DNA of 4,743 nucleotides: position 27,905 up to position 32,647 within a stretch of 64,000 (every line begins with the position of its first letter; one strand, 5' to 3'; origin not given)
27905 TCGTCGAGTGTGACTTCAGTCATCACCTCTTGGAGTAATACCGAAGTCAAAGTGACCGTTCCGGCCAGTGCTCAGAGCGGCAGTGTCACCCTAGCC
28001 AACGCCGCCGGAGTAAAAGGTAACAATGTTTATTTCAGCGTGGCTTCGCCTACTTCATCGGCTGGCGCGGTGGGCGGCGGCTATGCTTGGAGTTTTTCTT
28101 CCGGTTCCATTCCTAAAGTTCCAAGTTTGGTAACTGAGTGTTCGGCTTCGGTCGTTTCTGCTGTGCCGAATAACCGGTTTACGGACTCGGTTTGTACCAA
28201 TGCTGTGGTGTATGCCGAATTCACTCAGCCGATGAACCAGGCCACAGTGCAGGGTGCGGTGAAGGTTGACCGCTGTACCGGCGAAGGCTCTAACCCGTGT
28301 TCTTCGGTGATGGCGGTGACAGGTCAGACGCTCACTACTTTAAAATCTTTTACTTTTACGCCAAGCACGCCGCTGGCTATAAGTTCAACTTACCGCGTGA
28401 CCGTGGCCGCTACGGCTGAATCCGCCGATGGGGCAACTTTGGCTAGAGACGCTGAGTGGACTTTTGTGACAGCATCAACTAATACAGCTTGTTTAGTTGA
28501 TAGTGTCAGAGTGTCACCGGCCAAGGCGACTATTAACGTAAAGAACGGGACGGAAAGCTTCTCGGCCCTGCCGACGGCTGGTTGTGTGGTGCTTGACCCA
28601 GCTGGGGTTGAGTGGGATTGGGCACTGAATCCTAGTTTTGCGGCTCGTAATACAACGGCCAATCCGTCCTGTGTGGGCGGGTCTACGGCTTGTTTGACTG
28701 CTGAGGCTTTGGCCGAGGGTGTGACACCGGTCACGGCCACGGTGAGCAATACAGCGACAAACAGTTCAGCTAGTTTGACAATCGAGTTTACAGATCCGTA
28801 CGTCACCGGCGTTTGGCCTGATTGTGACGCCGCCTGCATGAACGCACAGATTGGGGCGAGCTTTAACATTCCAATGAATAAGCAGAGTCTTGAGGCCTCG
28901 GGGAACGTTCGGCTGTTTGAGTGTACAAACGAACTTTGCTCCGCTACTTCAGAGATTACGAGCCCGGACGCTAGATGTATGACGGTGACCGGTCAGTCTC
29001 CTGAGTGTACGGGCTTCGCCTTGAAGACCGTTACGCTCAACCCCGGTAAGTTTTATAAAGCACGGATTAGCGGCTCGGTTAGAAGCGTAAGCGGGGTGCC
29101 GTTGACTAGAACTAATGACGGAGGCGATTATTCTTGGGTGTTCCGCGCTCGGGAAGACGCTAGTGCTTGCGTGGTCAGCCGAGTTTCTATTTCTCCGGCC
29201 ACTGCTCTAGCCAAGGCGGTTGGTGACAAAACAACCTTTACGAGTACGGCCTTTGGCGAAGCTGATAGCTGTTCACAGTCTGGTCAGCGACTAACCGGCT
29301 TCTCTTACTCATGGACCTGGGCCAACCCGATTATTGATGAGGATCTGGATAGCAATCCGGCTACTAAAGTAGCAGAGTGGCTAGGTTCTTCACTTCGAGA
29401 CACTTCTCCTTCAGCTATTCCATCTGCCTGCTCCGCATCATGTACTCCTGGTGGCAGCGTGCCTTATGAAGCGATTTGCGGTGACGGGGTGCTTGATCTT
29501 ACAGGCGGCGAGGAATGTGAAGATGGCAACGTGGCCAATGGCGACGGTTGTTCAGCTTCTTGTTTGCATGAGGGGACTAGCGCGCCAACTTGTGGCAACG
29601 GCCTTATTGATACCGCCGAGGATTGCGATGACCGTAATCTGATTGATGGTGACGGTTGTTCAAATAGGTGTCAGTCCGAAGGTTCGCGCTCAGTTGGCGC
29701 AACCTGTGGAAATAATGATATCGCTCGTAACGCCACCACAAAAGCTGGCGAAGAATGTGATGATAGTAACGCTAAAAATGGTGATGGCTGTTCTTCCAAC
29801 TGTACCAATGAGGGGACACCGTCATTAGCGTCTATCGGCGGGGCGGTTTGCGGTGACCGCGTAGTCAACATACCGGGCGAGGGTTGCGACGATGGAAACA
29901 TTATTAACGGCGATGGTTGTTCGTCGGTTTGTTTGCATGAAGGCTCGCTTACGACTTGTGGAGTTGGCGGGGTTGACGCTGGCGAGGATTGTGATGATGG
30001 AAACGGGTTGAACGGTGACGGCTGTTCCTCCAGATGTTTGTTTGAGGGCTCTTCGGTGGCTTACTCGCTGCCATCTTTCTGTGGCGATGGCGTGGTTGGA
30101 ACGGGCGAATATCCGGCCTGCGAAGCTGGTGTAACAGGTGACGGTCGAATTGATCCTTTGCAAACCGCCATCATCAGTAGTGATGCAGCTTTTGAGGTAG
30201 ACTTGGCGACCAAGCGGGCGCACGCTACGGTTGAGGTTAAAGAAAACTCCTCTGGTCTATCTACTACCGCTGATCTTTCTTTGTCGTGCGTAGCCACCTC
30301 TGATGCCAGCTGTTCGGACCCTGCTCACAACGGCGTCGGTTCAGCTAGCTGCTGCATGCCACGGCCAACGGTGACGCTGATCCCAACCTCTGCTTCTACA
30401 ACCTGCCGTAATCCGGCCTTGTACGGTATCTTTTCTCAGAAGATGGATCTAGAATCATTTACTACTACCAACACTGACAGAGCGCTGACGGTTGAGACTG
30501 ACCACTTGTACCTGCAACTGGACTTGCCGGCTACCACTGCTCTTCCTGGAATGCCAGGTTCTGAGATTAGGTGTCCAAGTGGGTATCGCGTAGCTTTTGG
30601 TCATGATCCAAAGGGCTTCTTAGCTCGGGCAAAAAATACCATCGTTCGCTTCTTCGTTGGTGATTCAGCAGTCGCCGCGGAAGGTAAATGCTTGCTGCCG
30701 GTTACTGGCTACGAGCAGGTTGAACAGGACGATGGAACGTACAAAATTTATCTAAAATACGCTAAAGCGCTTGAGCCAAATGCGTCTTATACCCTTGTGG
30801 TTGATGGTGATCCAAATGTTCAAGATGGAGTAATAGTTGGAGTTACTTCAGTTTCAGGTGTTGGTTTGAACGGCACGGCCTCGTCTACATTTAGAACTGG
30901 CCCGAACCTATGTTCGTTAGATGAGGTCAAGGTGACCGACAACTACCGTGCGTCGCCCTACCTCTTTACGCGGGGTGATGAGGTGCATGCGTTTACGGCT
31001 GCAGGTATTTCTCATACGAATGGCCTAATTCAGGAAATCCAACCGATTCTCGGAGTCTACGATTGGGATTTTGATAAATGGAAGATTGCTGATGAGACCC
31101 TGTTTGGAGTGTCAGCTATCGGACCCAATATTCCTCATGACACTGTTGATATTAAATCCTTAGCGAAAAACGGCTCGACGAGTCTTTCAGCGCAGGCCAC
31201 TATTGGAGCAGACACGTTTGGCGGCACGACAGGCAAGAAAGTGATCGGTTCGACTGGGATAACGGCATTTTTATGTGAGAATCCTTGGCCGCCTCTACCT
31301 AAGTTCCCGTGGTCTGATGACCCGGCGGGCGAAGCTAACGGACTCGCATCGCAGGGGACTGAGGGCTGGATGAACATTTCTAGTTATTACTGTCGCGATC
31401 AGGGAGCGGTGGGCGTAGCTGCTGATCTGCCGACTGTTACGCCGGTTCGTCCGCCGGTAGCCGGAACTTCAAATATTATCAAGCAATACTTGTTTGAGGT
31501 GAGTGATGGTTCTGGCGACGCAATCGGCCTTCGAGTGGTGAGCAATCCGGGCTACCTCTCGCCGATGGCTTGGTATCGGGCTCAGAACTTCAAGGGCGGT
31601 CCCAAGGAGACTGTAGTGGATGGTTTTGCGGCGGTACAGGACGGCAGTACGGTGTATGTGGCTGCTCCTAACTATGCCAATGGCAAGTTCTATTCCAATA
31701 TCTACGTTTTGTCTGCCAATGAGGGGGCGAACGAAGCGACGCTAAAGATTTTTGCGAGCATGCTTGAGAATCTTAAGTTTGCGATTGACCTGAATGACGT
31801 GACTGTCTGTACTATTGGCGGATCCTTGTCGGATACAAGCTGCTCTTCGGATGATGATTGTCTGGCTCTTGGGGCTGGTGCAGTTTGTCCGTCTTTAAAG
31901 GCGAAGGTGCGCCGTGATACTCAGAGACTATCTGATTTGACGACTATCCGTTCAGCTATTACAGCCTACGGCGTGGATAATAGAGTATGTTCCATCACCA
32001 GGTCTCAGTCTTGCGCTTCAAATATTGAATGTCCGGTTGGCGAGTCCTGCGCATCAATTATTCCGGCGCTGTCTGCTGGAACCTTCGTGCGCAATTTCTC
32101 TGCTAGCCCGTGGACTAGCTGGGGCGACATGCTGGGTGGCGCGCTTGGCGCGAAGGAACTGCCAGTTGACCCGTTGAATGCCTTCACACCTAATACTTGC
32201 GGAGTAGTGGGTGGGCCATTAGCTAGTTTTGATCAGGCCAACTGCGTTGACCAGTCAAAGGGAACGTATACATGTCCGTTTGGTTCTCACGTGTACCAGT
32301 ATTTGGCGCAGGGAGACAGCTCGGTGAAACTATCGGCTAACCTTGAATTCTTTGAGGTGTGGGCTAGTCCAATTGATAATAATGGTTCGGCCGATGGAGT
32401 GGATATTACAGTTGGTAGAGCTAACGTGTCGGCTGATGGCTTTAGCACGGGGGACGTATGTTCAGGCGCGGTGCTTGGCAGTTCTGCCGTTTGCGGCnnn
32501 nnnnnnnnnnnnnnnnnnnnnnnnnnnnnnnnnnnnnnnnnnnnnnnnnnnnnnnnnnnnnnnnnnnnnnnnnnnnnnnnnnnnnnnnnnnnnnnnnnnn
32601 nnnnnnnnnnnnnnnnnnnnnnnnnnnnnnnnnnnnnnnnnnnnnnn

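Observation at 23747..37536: hflX-linked operon encoding a giant VirB2/TrbC-anchored adhesin-like protein plus three DxDxDG-repeat membrane proteins, embedded upstream of ybeY-dgkA-ftsA-ftsZ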

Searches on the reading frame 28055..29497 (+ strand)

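Call 7: search_protein_families(library=pfam, proteins=[window:28055-29497:+], max_evalue=5)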
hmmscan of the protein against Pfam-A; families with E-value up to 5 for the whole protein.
window:28055-29497:+ (481 aa): 2 families
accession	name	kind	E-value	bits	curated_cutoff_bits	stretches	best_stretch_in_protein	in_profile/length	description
PF13205.12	Big_5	-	2.2e-15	57.7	23.6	2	32-139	6-105/105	Bacterial Ig-like domain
PF16070.11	Ig_TMEM132_4th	-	0.64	10.4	27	1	211-264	14-67/98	TMEM132 fourth domain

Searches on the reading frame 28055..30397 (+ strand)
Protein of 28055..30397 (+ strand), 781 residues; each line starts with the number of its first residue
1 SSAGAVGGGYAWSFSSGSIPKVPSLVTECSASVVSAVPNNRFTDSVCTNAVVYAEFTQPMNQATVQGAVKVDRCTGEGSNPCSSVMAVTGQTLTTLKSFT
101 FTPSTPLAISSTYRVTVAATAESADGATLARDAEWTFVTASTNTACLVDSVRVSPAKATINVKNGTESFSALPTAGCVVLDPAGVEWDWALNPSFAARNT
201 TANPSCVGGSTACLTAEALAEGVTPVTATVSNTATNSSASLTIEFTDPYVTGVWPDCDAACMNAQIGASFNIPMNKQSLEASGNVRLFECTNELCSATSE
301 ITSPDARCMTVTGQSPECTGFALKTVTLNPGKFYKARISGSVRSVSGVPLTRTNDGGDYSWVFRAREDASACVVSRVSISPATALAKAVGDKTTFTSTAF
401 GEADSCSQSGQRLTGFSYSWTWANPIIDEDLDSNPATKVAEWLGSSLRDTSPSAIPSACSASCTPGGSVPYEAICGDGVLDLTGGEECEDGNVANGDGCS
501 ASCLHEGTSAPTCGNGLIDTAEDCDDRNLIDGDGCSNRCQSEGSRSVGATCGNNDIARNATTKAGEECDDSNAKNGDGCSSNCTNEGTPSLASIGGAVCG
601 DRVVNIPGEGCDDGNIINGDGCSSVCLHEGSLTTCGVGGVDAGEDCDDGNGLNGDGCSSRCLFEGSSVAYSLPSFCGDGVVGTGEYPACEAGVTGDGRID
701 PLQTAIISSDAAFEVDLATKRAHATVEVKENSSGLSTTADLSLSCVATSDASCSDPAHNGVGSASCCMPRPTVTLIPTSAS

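Call 49: search_protein_families(library=ncbifam, proteins=[window:28055-30397:+], max_evalue=0.01)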
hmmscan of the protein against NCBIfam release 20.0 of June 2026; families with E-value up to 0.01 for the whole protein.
window:28055-30397:+ (781 aa): 1 family
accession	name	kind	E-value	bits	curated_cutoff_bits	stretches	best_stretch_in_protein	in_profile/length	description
TIGR02232.1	myxo_disulf_rpt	repeat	1.1e-40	137.2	20.8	5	511-543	2-34/38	cysteine-rich acidic repeat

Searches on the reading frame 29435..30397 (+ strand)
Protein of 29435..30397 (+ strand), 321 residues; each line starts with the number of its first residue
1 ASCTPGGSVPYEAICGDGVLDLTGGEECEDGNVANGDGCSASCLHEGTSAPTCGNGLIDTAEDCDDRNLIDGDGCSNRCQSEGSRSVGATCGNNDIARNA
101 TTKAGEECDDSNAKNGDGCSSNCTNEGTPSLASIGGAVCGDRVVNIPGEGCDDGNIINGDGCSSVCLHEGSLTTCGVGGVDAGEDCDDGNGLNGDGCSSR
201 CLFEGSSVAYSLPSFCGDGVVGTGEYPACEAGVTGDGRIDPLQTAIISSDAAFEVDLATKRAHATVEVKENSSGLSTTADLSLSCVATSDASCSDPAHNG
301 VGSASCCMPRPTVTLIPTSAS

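Call 7: search_protein_families(library=pfam, proteins=[window:29435-30397:+], max_evalue=5)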
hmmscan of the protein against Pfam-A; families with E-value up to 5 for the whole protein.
window:29435-30397:+ (321 aa): 2 families
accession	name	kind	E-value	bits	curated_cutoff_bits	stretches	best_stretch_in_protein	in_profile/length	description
PF13948.11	DUF4215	-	8.7e-24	84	27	5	50-80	18-47/47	Domain of unknown function (DUF4215)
PF08091.16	Toxin_21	-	1.6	9.1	21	0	156-167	27-38/40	Spider insecticidal peptide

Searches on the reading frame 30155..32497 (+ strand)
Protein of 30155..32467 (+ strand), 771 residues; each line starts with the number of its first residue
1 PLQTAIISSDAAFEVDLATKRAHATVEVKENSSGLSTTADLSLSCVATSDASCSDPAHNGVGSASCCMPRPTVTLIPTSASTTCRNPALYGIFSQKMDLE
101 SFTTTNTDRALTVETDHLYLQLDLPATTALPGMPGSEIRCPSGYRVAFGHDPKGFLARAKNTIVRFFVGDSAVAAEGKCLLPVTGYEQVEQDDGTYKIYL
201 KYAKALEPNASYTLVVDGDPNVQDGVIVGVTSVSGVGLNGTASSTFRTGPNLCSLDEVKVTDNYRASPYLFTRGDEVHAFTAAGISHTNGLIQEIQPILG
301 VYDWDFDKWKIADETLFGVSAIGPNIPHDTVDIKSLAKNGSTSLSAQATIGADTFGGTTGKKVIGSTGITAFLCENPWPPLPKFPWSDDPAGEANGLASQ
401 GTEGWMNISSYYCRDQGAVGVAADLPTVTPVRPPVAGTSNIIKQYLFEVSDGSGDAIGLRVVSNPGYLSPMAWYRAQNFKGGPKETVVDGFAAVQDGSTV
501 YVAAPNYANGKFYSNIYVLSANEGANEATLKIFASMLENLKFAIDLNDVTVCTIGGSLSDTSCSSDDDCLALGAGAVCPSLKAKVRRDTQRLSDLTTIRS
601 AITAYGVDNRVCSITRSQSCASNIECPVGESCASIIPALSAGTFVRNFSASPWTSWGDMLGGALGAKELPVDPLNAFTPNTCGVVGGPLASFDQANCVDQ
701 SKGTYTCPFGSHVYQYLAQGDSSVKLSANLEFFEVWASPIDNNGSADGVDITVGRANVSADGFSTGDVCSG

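Call 11: find_homologous_proteins(query=window:30155-32467:+, max_evalue=0.00001)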
Query window:30155-32467:+ (771 aa): 1 proteins with E <= 0.00001 among 8000 candidates.
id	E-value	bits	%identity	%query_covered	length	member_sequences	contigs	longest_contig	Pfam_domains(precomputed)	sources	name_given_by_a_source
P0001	2.5e-41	160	30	68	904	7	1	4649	PF13205.13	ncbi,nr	ncbi:Ig-like domain-containing protein, partial [Patescibacteria group bacterium]|nr:Ig-like domain-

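Call 23: search_protein_representatives(protein=window:30155-32467:+)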
Query: 771 residues. Proteins with E-value up to 0.001 (for the whole library): 1295; up to 1e-10: 1177; up to 1e-30: 391. The best 150 are listed.
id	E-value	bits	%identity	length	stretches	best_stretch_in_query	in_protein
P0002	1.8e-244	830.0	63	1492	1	175-770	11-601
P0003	9.6e-225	764.8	50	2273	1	1-771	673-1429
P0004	2.4e-190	651.1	45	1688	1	3-768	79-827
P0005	2.9e-178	611.1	43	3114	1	1-771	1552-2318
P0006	9.7e-167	573.0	44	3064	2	1-551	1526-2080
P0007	4.5e-161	554.3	42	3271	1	1-763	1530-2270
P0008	7.8e-161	553.5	43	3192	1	3-745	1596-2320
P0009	3.9e-154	531.3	43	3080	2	1-607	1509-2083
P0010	2.2e-146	505.7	43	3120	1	1-769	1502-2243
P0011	7.6e-143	494.0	42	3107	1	3-766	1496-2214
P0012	2.5e-141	489.0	39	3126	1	1-766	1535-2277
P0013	1.4e-137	476.6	40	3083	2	1-771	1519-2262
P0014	2.5e-136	472.4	40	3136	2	2-771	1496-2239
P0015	5.4e-136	471.3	38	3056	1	1-768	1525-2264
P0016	4.6e-132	458.4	39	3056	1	1-767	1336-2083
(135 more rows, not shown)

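Call 49: search_protein_families(library=ncbifam, proteins=[window:30275-32497:+], max_evalue=0.01)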
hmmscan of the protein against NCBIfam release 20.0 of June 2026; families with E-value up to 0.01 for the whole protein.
window:30275-32497:+ (741 aa): 0 families
